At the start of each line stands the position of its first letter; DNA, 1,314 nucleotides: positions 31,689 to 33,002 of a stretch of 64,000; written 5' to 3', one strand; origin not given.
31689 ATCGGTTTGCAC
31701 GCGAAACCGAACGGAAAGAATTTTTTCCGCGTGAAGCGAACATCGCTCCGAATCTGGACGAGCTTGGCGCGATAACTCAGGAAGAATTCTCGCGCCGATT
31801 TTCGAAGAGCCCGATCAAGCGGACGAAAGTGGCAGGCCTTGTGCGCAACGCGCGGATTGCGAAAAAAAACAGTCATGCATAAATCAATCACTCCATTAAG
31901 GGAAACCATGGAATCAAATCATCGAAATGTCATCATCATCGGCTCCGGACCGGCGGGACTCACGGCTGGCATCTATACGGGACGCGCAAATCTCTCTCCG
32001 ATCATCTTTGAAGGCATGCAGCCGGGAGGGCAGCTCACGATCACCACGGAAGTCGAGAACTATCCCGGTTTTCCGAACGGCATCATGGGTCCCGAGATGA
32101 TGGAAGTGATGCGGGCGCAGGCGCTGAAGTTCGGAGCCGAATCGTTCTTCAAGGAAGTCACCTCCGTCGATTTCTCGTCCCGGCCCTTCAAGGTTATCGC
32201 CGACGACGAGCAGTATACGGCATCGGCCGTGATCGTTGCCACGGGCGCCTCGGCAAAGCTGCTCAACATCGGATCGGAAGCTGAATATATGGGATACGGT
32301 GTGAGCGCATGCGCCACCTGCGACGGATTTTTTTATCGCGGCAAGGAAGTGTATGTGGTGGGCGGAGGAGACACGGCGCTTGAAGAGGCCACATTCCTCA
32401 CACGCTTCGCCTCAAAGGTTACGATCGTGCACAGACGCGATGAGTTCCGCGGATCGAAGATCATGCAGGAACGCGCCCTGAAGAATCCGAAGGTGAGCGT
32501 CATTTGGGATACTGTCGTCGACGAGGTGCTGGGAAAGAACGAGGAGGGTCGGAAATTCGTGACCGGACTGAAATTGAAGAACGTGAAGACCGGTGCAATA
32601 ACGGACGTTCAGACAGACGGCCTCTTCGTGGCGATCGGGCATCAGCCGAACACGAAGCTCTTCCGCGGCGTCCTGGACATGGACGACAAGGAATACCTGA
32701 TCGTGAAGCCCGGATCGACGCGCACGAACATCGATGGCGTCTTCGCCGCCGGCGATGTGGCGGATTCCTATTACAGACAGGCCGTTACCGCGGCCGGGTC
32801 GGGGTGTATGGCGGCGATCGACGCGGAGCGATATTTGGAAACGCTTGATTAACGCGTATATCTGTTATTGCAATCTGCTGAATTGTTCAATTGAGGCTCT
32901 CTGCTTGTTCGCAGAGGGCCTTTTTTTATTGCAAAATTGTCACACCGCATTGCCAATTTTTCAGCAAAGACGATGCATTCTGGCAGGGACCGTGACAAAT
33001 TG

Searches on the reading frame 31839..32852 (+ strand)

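Call 57: search_protein_families(library=pfam, proteins=[window:31839-32852:+], max_evalue=0.00001)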
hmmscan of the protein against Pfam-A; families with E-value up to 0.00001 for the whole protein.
window:31839-32852:+ (337 aa): 5 families
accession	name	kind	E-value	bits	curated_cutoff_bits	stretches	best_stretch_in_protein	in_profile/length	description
PF07992.20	Pyr_redox_2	-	1.6e-50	172.6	26.1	1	30-322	2-291/291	Pyridine nucleotide-disulphide oxidoreductase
PF13738.12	Pyr_redox_3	-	1.7e-22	80.5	30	1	103-305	100-305/305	Pyridine nucleotide-disulphide oxidoreductase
PF00070.33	Pyr_redox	-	3.4e-16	60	22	1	171-236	2-72/82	Pyridine nucleotide-disulphide oxidoreductase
PF00890.30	FAD_binding_2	-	1.2e-06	28.4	20.4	0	31-67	2-39/414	FAD binding domain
PF01946.23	Thi4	-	5.2e-06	26.3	26.2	0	14-64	6-55/235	Thi4 family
